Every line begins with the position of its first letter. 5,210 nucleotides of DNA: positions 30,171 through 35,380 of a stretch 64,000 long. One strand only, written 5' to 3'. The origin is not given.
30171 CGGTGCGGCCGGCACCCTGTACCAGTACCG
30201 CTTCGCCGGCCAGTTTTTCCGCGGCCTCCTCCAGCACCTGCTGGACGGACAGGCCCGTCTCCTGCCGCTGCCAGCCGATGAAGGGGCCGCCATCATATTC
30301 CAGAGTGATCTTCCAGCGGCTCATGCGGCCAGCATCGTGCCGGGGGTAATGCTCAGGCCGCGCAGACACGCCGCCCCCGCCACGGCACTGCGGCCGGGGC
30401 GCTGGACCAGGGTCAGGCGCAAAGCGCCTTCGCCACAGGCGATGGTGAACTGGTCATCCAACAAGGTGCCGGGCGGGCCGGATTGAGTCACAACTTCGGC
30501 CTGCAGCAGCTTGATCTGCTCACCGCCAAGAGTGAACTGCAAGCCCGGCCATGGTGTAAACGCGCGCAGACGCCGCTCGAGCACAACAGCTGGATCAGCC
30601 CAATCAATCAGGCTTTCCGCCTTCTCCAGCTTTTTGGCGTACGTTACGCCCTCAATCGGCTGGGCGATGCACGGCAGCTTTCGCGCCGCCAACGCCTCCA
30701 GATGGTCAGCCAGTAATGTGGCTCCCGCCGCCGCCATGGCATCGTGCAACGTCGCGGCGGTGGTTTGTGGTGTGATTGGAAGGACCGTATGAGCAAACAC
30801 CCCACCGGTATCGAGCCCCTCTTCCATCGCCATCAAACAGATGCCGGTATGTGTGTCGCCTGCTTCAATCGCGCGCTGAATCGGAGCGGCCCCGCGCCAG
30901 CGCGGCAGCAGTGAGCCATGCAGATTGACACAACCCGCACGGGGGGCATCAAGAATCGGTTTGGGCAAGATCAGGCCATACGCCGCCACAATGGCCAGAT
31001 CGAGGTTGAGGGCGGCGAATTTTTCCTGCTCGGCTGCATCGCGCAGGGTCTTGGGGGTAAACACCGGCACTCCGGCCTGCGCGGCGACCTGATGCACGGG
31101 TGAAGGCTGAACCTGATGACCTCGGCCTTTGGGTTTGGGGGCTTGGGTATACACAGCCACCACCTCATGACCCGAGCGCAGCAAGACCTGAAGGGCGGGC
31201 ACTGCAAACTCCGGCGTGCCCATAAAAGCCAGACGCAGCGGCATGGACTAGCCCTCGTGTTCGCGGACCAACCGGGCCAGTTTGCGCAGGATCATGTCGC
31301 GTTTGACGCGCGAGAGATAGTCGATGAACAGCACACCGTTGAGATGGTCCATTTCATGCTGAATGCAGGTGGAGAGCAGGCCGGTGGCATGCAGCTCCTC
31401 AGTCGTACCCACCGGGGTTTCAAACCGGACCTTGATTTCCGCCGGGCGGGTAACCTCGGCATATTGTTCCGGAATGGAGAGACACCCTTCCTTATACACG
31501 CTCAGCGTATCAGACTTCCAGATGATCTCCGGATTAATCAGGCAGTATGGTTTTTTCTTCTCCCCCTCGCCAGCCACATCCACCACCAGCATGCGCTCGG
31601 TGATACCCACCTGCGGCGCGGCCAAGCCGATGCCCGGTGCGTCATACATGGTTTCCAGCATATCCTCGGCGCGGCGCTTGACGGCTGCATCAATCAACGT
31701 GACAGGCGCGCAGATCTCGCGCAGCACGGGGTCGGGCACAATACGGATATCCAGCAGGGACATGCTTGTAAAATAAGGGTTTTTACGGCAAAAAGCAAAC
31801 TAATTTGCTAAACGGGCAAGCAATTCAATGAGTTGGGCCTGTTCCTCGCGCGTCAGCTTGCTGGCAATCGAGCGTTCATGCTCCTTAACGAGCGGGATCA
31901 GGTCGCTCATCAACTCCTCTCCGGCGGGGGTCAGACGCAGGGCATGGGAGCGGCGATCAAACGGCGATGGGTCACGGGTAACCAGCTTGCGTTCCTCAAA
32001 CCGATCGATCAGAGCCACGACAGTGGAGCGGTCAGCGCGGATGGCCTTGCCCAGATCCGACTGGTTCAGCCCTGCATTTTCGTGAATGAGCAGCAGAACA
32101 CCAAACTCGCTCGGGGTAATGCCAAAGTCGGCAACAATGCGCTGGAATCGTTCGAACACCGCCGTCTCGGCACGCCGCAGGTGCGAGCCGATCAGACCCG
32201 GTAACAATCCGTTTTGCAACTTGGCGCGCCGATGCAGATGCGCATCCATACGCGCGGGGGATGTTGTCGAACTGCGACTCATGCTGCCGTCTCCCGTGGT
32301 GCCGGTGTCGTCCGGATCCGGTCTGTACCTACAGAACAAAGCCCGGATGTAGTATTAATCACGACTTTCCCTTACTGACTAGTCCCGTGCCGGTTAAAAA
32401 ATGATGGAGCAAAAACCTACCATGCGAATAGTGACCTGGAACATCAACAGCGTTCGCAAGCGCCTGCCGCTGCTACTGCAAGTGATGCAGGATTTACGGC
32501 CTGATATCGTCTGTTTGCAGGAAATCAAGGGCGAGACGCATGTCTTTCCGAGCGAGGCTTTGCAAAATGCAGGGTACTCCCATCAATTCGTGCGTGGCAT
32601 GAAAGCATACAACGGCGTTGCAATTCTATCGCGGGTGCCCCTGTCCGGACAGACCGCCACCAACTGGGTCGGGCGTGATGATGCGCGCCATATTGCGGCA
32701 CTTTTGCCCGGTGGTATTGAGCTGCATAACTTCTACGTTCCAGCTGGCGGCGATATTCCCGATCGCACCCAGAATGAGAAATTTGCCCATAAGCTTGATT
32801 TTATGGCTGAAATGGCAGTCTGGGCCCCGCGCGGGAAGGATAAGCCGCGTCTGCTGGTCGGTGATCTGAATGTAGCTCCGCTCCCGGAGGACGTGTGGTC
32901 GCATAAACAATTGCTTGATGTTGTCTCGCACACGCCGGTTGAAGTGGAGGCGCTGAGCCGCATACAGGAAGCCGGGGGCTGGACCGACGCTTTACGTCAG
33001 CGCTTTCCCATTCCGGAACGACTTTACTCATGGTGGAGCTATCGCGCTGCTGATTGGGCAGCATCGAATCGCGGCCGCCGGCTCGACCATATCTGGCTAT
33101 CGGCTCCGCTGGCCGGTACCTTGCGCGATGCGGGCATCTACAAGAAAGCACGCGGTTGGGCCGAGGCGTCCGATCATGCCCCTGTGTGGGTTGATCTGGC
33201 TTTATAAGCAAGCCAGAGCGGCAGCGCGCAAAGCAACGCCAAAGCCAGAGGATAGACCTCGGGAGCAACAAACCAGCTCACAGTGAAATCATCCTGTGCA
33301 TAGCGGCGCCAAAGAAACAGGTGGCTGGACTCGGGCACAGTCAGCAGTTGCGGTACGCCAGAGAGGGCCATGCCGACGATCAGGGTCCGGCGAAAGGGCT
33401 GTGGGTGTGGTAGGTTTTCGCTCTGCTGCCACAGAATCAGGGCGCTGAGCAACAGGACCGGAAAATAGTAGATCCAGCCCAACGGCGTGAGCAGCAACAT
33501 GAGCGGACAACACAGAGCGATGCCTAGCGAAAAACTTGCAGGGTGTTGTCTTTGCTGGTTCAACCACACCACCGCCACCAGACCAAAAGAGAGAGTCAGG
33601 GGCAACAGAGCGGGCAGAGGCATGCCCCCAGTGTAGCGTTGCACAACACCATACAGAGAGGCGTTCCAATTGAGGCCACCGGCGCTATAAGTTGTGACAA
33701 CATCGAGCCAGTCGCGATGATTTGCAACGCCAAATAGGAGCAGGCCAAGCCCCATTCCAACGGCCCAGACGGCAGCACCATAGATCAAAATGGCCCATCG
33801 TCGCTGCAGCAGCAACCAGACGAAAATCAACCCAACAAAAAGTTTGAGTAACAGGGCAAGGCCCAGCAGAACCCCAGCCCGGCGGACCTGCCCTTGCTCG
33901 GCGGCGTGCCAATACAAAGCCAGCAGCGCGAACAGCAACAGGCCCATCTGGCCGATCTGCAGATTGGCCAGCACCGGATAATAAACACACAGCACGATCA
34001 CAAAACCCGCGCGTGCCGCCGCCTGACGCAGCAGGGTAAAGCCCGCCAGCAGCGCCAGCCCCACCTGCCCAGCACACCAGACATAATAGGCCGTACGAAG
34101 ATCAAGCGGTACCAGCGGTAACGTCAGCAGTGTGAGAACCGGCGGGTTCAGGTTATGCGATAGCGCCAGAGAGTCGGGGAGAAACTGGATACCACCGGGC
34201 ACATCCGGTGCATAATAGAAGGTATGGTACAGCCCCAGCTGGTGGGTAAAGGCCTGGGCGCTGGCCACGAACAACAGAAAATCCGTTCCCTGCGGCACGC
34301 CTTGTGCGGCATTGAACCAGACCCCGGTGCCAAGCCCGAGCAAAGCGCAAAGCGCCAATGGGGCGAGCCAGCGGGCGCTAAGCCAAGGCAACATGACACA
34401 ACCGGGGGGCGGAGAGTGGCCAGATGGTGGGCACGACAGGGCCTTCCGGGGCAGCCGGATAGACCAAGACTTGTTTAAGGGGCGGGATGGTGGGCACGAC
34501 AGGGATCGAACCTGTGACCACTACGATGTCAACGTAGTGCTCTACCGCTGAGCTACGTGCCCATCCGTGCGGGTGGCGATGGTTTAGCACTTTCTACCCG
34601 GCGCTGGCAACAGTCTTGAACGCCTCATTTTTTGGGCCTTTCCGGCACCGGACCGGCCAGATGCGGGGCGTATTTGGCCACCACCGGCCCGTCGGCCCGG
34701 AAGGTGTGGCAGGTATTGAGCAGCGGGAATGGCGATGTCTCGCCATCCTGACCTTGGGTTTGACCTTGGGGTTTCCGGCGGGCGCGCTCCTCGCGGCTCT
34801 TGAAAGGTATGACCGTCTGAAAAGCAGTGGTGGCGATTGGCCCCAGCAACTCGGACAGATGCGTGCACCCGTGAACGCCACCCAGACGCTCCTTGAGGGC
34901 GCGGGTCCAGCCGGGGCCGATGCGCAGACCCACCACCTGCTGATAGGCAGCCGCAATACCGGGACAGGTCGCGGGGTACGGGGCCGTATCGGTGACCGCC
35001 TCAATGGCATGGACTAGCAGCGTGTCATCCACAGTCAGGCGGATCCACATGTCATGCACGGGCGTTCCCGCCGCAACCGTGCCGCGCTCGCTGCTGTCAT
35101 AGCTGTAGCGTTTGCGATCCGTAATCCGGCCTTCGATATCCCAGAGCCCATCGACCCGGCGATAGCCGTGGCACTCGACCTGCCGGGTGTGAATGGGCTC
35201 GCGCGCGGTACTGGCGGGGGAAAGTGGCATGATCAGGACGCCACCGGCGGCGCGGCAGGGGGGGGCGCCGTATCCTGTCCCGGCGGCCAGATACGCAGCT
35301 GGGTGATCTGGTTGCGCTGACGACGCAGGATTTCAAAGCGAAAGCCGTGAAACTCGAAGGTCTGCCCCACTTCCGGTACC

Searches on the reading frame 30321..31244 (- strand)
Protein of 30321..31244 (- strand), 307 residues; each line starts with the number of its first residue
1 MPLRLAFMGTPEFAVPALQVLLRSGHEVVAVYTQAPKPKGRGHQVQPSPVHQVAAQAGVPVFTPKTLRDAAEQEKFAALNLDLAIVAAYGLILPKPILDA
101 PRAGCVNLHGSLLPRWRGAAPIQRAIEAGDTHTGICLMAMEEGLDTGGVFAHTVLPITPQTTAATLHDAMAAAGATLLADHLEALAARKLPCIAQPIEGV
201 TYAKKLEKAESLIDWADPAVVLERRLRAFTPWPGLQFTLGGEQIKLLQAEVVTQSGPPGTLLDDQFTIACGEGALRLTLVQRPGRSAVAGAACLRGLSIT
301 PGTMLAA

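Call 22: find_encoding_contigs(protein=window:30321-31244:-, flank=10000, max_places=1)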
Protein window:30321-31244:- (307 aa): 7 contigs read that carry it; 1 place shown.
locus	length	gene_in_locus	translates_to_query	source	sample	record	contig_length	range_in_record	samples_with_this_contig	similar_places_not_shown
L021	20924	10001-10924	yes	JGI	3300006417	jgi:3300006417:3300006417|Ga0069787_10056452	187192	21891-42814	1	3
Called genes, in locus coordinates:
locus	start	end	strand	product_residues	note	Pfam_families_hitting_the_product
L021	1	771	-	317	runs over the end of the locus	PF03255:ACCA, PF01039:Carboxyl_trans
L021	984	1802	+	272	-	-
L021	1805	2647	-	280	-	PF01435:Peptidase_M48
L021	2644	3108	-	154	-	PF01906:YbjQ_1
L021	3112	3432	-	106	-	PF01906:YbjQ_1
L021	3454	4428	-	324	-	PF02899:Phage_int_SAM_1, PF13495:Phage_int_SAM_4 (weak), PF00589:Phage_integrase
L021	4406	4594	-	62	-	-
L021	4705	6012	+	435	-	PF01595:CNNM, PF00571:CBS, PF03471:CorC_HlyC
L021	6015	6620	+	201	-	PF11136:DUF2889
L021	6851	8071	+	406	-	PF09594:GT87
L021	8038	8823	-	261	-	PF03372:Exo_endo_phos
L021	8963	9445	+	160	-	PF01047:MarR, PF12802:MarR_2, PF13463:HTH_27 (faint)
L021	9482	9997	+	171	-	PF01327:Pep_deformylase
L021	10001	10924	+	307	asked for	PF00551:Formyl_trans_N, PF02911:Formyl_trans_C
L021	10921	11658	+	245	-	PF01416:PseudoU_synth_1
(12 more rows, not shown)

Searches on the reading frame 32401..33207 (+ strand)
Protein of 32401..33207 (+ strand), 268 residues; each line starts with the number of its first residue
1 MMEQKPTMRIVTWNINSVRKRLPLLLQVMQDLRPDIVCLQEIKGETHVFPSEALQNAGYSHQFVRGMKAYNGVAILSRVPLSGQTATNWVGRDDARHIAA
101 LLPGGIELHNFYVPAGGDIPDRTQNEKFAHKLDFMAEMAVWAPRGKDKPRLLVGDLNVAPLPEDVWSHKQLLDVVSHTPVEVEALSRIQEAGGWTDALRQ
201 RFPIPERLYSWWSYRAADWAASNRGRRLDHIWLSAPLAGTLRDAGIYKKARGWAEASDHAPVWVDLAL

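Call 37: search_protein_families(library=ncbifam, proteins=[window:32401-33207:+], max_evalue=0.001)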
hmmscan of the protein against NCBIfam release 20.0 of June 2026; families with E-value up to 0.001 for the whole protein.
window:32401-33207:+ (268 aa): 4 families
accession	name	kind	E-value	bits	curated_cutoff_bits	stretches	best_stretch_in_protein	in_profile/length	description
TIGR00195.1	exoDNase_III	equivalog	4.7e-53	180.4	182.55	1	8-265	1-253/254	exodeoxyribonuclease III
TIGR00633.1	xth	equivalog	1.7e-51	175.2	99.05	1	8-266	1-254/255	exodeoxyribonuclease III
NF008733.0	PRK11756.1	equivalog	1.7e-39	135.6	280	1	8-266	1-267/269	exodeoxyribonuclease III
NF010489.0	PRK13911.1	equivalog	7.1e-17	62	503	1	8-266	1-249/250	exodeoxyribonuclease III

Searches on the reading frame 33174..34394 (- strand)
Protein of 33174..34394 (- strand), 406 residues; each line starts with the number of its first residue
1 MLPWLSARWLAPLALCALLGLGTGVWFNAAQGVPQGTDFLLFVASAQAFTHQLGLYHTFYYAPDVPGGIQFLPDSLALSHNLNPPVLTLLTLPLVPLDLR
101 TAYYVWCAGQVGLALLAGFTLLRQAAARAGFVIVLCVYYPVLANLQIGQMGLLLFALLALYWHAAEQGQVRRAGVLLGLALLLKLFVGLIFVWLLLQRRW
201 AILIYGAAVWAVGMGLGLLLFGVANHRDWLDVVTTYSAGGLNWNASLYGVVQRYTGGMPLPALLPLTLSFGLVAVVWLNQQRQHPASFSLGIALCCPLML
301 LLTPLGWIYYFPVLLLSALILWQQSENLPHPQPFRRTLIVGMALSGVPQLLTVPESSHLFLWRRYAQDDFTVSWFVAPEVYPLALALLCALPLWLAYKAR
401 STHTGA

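Call 37: search_protein_families(library=ncbifam, proteins=[window:33174-34394:-], max_evalue=0.001)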
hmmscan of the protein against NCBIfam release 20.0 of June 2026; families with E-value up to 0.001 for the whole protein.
window:33174-34394:- (406 aa): 0 families

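Call 39: search_protein_families(library=pfam, proteins=[window:33174-34394:-], max_evalue=0.001)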
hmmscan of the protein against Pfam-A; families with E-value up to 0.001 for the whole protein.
window:33174-34394:- (406 aa): 1 family
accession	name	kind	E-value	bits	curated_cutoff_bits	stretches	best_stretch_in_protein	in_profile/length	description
PF09594.16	GT87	-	9.9e-24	84.8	25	1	82-304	2-237/237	Glycosyltransferase family 87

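Call 40: search_solved_structures(query=window:33174-34394:-, max_evalue=1, show_alignments=1)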
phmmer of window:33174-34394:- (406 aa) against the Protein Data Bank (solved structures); distinct sequences matched with E-value up to 1: 0.

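Call 63: search_dna_similar(query=window:33174-34394:-, collection=plasmids, mode=protein, max_rows=20, max_evalue=0.00001)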
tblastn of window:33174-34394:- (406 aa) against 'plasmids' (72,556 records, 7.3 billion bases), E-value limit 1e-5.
No match.

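Call 64: find_homologous_proteins(query=window:33174-34394:-, max_evalue=0.00001)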
Query window:33174-34394:- (406 aa): 43 proteins with E <= 0.00001 among 8000 candidates.
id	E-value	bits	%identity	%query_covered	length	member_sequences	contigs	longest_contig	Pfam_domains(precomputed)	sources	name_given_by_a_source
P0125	2.0e-264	896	100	100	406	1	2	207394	PF09594.17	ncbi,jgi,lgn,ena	-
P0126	9.0e-85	304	44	100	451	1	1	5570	PF09594.17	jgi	jgi:hypothetical protein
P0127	2.3e-81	292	43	94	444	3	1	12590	PF09594.17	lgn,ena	-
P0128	4.3e-80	288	42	96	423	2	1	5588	PF09594.17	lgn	-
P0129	1.3e-77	280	44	94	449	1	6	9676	PF09594.17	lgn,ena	-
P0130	1.7e-77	280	42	97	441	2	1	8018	PF09594.17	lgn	-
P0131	3.0e-77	279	41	98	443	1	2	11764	PF09594.17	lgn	-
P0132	6.4e-77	278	45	94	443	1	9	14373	PF09594.17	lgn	-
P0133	9.8e-77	277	42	99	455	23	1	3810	PF09594.17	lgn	-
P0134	1.3e-76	277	42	97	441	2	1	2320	PF09594.17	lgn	-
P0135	3.2e-76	276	41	93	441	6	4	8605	PF09594.17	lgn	-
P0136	5.8e-76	275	43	98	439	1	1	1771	PF09594.17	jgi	-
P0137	1.0e-75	274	42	94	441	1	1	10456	PF09594.17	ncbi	-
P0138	1.8e-75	273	42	90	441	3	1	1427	PF09594.17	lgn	-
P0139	1.5e-74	270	44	94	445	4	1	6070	PF09594.17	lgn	-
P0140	6.4e-74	268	42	98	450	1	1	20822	PF09594.17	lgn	-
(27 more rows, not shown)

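Call 65: find_encoding_contigs(protein=P0140, flank=10000, max_places=1)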
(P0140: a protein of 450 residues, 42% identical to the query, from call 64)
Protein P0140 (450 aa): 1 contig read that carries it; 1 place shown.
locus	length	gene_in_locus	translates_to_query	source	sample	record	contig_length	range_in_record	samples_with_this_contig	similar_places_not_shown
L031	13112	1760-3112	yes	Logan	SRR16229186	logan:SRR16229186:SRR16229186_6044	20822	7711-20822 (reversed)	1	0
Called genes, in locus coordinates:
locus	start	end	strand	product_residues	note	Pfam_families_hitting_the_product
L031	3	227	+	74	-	?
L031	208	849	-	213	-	-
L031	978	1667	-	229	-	-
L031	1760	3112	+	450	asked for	PF09594:GT87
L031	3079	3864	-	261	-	PF03372:Exo_endo_phos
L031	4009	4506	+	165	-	PF01047:MarR, PF12802:MarR_2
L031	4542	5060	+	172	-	PF01327:Pep_deformylase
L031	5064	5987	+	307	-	PF00551:Formyl_trans_N, PF02911:Formyl_trans_C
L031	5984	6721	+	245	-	PF01416:PseudoU_synth_1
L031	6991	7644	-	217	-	-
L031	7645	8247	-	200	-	-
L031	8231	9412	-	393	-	PF01546:Peptidase_M20, PF07687:M20_dimer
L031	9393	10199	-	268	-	PF14805:THDPS_N_2, PF25084:LbH_EIF2B (faint), PF00132:Hexapep (weak), PF14602:Hexapep_2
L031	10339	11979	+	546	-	PF00989:PAS (weak), PF08448:PAS_4 (weak), PF13426:PAS_9 (weak), PF00990:GGDEF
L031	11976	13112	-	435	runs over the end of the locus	PF00275:EPSP_synthase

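Call 83: predict_structure(alignment_id=A1)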
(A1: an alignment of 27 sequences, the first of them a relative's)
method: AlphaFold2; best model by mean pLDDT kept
length: 406 residues; sequences in the alignment: 27
mean_pLDDT: 90.5   pTM: 0.91
mean pLDDT of the five models: 90.5, 90.2, 89.3, 88.8, 88.2
residues with pLDDT >= 90: 296; 70-90: 81; 50-70: 22; < 50: 7
segments of 3 or more residues with pLDDT < 50: 1-5
pLDDT, mean of each block of 10 residues (from residue 1): 60 95 94 92 97 97 92 91 95 97 97 97 91 95 92 98 98 98 94 97 98 98 97 86 86 77 85 94 91 97 86 97 94 96 91 60 72 83 96 93 53
secondary structure, 60 per line:
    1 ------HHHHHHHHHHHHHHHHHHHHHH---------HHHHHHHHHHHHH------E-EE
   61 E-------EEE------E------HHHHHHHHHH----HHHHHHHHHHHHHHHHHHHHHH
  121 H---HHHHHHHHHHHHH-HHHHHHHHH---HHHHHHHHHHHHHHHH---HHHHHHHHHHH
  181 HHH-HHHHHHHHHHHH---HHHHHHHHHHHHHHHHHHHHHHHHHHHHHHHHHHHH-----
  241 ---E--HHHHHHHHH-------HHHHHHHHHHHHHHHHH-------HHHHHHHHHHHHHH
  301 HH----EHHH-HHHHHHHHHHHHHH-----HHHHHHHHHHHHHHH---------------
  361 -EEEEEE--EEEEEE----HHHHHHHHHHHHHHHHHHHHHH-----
elements in order: H7-28 H38-50 E59-61 E69-71 H85-94 H99-121 H125-137 H139-147 H151-166 H170-183 H185-196 H200-235 H247-255 H263-279 H287-302 H312-325 H331-345 E362-367 E370-375 H380-401

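Call 86: fold_search(model_id=the predicted structure, library=pdb)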
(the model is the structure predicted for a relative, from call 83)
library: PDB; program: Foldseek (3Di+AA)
matches with E <= 10: 86; with E <= 0.001: 4
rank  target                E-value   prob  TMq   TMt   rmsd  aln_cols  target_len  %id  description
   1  9dm5                  2.3e-07  1.00  0.64  0.68   5.7       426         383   18  Product-Bound mannosyltransferase PimE (released 2025-06-25)
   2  9dm7_A                2.7e-07  1.00  0.61  0.67   6.1       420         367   18  mannosyltransferase PimE in complex with Fab_E6 (released 2025-06-25)
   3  9wno_A                1.1e-04  1.00  0.53  0.53   8.6       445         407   11  Cryo-EM structure of Candida glabrata GPI mannosyltransferase I bound to Dol-P-Man (released 2025-12-03)
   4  7w72_U                4.5e-04  1.00  0.51  0.50   8.1       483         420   13  Structure of a human glycosylphosphatidylinositol (GPI) transamidase (released 2022-02-16)
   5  9ub7_B                1.1e-03  1.00  0.56  0.58   7.2       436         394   14  Structure of glycosylphosphatidylinositol transamidase,state 1 (released 2026-04-08)
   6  7wld_U                1.4e-03  1.00  0.55  0.54   7.3       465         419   12  Cryo-EM structure of the human glycosylphosphatidylinositol transamidase complex at 2.53 Angstrom resolution (released 2022-04-27)
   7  8imx_U                1.6e-03  1.00  0.52  0.50   7.9       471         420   13  Cryo-EM structure of GPI-T with a chimeric GPI-anchored protein (released 2023-08-16)
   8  6snh_X                7.9e-03  1.00  0.53  0.46   8.5       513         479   13  Cryo-EM structure of yeast ALG6 in complex with 6AG9 Fab and Dol25-P-Glc (released 2020-03-11)
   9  8age_A                1.2e-02  1.00  0.37  0.26  12.9       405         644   12  Structure of yeast oligosaccharylransferase complex with acceptor peptide bound (released 2022-12-07)
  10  5f15                  1.6e-02  0.99  0.37  0.30  15.3       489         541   13  Crystal Structure of ArnT from Cupriavidus metallidurans bound to Undecaprenyl phosphate (released 2016-02-17)
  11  5ezm                  2.0e-02  0.98  0.37  0.30  15.2       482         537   12  Crystal Structure of ArnT from Cupriavidus metallidurans in the apo state (released 2016-02-17)
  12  9s6r_A                2.7e-02  1.00  0.57  0.60   6.5       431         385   11  Ternary cryo-EM structure of yeast ALG3 with Dol25-PP-GlcNAc2Man5, Dol25-P-Man, and Fab (released 2026-03-18)
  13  9s6s_A                4.8e-02  0.98  0.38  0.30  10.2       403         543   12  Ternary cryo-EM structure of human ALG9 with Dol25-PP-GlcNAc2Man6, Dol25-P-Man and Fab (released 2026-03-18)
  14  7bvc_B                5.2e-02  0.94  0.39  0.19  11.7       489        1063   12  Cryo-EM structure of Mycobacterium smegmatis arabinosyltransferase EmbA-EmbB-AcpM2 in complex with ethambutol (released 2020-04-29)
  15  9s6u_A                8.0e-02  0.99  0.41  0.33   9.1       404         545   11  Ternary cryo-EM structure of human ALG9 with Dol25-PP-GlcNAc2Man8, Dol25-P-Man and Fab (released 2026-03-18)
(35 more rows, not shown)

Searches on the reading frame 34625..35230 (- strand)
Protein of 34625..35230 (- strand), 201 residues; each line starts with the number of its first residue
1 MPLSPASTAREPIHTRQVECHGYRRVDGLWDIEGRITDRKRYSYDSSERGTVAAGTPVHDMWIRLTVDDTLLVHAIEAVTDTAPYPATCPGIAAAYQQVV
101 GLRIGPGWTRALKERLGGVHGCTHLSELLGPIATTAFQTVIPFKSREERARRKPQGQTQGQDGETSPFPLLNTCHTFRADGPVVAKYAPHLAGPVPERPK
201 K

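Call 39: search_protein_families(library=pfam, proteins=[window:34625-35230:-], max_evalue=0.001)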
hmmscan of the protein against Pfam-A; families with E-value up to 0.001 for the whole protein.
window:34625-35230:- (201 aa): 1 family
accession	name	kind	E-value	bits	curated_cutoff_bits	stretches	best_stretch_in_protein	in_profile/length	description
PF11136.13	DUF2889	-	2.9e-45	153.9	25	1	14-138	1-123/123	Protein of unknown function (DUF2889)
